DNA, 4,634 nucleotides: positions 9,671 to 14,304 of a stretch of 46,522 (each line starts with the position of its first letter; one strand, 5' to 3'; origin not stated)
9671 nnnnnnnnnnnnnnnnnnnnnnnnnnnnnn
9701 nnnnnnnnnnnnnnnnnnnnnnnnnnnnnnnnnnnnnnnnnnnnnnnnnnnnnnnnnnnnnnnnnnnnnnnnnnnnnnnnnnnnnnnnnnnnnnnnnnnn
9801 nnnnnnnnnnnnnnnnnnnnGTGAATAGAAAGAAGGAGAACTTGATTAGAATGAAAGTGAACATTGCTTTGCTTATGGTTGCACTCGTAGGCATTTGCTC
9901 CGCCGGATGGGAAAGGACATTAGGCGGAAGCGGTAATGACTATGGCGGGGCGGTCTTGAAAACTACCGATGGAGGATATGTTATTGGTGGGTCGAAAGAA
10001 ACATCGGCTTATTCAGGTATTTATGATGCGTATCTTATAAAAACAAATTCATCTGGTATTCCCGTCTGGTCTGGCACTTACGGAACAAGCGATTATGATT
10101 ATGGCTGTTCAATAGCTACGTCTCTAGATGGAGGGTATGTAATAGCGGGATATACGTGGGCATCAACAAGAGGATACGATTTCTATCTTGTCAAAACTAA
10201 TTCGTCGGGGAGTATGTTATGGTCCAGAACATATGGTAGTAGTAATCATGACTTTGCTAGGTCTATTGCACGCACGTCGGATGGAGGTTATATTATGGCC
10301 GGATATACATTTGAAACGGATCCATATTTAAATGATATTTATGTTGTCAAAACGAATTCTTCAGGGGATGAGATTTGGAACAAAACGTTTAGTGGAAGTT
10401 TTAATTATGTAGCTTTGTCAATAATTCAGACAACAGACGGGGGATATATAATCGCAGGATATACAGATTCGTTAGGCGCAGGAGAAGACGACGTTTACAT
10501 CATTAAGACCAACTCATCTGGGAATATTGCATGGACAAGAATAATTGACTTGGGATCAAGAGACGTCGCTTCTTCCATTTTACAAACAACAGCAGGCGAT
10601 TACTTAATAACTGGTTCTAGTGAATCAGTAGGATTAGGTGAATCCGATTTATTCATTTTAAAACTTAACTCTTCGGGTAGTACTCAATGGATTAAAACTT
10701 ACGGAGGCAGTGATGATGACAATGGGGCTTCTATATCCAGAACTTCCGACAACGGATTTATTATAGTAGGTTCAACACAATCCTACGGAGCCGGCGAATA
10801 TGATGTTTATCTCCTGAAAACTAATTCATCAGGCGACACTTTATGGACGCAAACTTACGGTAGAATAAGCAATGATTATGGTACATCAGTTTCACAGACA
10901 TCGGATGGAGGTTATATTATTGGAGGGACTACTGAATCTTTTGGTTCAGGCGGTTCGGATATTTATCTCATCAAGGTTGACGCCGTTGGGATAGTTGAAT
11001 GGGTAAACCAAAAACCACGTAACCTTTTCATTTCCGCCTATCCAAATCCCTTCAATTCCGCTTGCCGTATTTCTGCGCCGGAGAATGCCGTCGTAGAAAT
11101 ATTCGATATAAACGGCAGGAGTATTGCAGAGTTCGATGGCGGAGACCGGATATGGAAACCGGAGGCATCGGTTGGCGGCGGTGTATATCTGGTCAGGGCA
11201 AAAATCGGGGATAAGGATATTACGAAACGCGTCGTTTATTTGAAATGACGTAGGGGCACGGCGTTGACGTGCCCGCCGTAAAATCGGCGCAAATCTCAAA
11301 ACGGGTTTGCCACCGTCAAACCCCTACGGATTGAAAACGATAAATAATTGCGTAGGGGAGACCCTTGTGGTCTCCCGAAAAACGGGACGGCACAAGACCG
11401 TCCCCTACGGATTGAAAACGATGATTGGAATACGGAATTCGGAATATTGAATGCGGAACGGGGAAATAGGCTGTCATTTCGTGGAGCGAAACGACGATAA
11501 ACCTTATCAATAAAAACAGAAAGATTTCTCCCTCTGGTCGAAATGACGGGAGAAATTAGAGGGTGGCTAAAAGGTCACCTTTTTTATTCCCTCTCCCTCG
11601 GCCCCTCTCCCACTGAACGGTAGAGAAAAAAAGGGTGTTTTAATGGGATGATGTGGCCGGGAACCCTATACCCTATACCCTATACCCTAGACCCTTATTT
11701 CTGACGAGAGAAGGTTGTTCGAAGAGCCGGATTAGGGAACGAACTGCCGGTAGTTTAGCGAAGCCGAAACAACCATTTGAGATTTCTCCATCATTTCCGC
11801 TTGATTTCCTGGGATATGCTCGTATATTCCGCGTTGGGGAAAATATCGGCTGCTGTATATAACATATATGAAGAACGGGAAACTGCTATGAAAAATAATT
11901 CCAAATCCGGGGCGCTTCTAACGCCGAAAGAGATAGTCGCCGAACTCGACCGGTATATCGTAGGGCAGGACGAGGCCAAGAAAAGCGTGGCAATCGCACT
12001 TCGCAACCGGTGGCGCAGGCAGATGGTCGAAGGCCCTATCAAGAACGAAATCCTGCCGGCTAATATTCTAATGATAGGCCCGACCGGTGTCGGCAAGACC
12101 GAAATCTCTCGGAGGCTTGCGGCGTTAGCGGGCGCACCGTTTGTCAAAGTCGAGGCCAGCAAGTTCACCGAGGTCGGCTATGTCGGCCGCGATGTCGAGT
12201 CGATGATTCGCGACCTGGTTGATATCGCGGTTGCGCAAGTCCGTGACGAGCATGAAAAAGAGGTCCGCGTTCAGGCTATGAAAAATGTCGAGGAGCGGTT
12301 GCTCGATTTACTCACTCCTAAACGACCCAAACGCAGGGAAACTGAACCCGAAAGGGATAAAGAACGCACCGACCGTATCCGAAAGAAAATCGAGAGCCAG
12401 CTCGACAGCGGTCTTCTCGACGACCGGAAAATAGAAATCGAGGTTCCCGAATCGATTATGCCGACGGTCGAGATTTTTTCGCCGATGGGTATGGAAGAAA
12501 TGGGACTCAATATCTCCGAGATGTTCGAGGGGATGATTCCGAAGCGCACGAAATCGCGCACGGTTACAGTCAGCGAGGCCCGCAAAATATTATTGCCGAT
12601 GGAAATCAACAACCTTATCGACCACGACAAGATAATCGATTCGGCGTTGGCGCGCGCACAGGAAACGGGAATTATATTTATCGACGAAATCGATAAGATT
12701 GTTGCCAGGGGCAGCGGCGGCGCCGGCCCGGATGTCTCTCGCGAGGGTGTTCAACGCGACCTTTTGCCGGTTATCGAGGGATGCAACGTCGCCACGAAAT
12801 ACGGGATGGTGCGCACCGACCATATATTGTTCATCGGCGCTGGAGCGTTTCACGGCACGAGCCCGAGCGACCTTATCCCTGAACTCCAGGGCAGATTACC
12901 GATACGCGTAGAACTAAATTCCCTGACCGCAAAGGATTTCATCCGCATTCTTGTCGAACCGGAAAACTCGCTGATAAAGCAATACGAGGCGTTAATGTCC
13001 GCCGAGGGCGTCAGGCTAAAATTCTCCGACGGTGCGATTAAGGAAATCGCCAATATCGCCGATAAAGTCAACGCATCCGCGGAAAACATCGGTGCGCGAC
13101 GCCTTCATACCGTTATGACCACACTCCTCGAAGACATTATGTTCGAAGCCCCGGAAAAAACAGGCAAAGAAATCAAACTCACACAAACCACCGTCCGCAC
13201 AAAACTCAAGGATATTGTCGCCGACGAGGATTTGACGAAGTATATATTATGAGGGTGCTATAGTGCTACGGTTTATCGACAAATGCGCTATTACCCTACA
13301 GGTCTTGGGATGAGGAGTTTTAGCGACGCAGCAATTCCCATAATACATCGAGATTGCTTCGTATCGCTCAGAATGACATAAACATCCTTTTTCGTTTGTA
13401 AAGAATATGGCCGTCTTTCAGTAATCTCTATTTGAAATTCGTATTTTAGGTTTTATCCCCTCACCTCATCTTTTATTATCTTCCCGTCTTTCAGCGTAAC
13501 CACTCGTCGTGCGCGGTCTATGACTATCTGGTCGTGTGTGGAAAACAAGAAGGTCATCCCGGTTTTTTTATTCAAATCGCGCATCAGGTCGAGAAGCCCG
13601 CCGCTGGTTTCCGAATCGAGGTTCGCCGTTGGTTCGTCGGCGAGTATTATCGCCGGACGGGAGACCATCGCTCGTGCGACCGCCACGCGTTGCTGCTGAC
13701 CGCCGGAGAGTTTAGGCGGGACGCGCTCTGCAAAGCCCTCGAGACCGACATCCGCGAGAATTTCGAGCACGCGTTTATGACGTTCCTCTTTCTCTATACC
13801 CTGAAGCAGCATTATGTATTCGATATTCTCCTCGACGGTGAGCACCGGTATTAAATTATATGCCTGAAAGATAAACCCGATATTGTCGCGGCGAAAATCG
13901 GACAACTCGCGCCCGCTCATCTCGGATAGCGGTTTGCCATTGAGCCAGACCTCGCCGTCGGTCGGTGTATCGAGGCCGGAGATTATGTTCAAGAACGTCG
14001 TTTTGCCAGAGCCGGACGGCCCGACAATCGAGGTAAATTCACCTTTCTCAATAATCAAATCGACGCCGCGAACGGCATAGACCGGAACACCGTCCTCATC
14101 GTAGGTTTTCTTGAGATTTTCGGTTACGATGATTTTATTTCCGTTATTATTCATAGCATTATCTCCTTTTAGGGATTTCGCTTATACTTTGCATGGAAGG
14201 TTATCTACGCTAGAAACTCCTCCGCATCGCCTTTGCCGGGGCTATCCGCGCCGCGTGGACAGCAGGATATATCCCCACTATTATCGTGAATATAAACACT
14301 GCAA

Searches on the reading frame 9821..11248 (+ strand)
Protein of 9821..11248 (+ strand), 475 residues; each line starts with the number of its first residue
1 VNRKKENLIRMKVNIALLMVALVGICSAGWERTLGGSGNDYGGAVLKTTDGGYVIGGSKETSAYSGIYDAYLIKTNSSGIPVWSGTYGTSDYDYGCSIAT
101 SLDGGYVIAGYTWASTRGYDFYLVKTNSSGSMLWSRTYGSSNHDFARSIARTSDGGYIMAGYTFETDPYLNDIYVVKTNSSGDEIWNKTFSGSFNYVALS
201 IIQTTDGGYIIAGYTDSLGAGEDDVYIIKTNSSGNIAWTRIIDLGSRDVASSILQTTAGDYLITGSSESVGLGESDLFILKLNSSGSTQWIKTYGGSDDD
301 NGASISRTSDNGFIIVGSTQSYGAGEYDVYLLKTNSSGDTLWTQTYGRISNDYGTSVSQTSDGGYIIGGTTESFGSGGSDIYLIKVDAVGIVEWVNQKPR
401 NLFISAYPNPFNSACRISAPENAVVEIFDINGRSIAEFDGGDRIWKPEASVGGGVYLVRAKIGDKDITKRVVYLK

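Call 9: search_protein_families(library=pfam, proteins=[window:9821-11248:+], max_evalue=0.01)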
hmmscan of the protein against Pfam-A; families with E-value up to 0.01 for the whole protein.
window:9821-11248:+ (475 aa): 2 families
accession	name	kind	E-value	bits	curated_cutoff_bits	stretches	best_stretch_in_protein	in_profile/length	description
PF17164.10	DUF5122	-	6.2e-09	36.4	27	0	206-236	3-32/36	Domain of unknown function (DUF5122) beta-propeller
PF18962.6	Por_Secre_tail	-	1e-05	26.2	27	1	407-472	2-74/75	Secretion system C-terminal sorting domain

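Call 22: search_protein_families(library=ncbifam, proteins=[window:9821-11248:+], max_evalue=1)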
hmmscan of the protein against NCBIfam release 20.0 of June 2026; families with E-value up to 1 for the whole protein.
window:9821-11248:+ (475 aa): 5 families
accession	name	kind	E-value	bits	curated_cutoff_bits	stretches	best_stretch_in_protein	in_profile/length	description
NF047494.1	Lepto_SBBP_lipo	equivalog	4.3e-17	61.9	400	1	110-373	151-448/466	SBBP repeat beta-propeller lipoprotein, LipL53 family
TIGR02608.1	delta_60_rpt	domain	5e-17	61.5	76.5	4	93-131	1-39/55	delta-60 repeat domain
TIGR04183.1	Por_Secre_tail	domain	2.4e-09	37.1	23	1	407-472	2-70/72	T9SS type A sorting domain-containing protein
NF033708.1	T9SS_Cterm_ChiA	domain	0.0022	17.8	40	0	425-436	4-15/55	T9SS sorting signal type C domain-containing protein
NF043039.1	HgcAB_like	equivalog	0.22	11.1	285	0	68-88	52-72/350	HgcAB-like fusion protein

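Call 23: search_protein_families(library=padloc, proteins=[window:9821-11248:+], max_evalue=1)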
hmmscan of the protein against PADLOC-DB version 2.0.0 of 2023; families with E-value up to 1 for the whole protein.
window:9821-11248:+ (475 aa): 0 families

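Call 68: find_encoding_contigs(protein=window:9821-11248:+, flank=1500, max_places=10)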
Protein window:9821-11248:+ (475 aa): 1 contig read that carries it; 1 place shown.
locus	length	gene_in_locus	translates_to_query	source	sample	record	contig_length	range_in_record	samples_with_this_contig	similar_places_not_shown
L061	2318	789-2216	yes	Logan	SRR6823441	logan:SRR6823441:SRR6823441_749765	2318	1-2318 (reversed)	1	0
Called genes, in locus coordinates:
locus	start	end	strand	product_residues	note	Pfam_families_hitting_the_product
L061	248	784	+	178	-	-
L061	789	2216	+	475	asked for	PF17164:DUF5122 (faint), PF18962:Por_Secre_tail (weak)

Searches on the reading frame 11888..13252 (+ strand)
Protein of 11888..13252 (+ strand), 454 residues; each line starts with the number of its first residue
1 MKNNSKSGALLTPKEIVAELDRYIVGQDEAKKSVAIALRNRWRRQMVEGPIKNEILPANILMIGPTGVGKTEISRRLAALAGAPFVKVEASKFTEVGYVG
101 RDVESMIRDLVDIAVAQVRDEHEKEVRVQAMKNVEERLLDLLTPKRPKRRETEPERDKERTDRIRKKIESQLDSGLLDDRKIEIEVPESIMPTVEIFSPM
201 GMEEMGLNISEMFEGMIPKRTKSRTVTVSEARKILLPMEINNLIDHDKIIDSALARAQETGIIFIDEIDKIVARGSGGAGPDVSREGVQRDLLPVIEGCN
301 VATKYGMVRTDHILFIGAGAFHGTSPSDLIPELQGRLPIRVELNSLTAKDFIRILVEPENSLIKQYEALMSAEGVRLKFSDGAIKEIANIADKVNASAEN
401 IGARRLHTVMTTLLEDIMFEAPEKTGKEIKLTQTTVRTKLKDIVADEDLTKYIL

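Call 84: find_encoding_contigs(protein=window:11888-13252:+, flank=3000, max_places=10)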
Protein window:11888-13252:+ (454 aa): no gene with exactly this product is on record in the collection.

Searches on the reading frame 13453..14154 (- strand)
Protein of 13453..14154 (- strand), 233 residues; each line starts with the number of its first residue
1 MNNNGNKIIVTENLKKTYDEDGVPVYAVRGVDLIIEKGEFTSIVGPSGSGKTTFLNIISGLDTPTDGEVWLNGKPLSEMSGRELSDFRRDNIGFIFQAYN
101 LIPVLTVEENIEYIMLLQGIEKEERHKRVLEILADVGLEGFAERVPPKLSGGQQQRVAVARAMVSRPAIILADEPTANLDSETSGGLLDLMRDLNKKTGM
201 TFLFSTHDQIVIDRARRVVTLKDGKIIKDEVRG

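Call 85: find_encoding_contigs(protein=window:13453-14154:-, flank=6000, max_places=10)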
Protein window:13453-14154:- (233 aa): 3 contigs read that carry it; 3 places shown.
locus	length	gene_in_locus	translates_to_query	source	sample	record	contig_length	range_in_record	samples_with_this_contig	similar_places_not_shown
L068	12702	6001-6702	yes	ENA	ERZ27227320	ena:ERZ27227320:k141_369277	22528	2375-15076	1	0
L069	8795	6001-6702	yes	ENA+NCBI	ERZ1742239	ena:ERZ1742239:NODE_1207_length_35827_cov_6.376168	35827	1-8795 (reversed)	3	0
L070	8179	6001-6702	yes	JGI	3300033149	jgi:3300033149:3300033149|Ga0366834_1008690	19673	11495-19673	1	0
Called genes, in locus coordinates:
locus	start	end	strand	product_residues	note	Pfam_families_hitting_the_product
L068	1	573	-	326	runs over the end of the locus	PF02470:MlaD, PF28544:Helical_needle (weak)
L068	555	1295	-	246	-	PF00005:ABC_tran, PF13304:AAA_21 (weak)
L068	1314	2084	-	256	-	PF02405:MlaE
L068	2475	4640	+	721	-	PF02463:SMC_N (weak), PF00664:ABC_membrane, PF00005:ABC_tran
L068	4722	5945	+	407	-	PF02687:FtsX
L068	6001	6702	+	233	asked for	PF00005:ABC_tran, PF02463:SMC_N (faint), PF13304:AAA_21 (faint)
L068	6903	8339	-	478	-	PF00004:AAA (weak), PF07728:AAA_5 (faint), PF07724:AAA_2, PF00004:AAA (weak)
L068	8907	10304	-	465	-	PF17164:DUF5122 (faint), PF18962:Por_Secre_tail (weak)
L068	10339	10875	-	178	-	-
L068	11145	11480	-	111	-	-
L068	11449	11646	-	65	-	-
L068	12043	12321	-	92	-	-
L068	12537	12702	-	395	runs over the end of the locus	PF01546:Peptidase_M20, PF07687:M20_dimer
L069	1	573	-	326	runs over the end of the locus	PF02470:MlaD, PF28544:Helical_needle (weak)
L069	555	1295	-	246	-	PF00005:ABC_tran, PF13304:AAA_21 (weak)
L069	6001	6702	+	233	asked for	PF00005:ABC_tran, PF02463:SMC_N (faint), PF13304:AAA_21 (faint)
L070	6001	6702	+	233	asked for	PF00005:ABC_tran, PF02463:SMC_N (faint), PF13304:AAA_21 (faint)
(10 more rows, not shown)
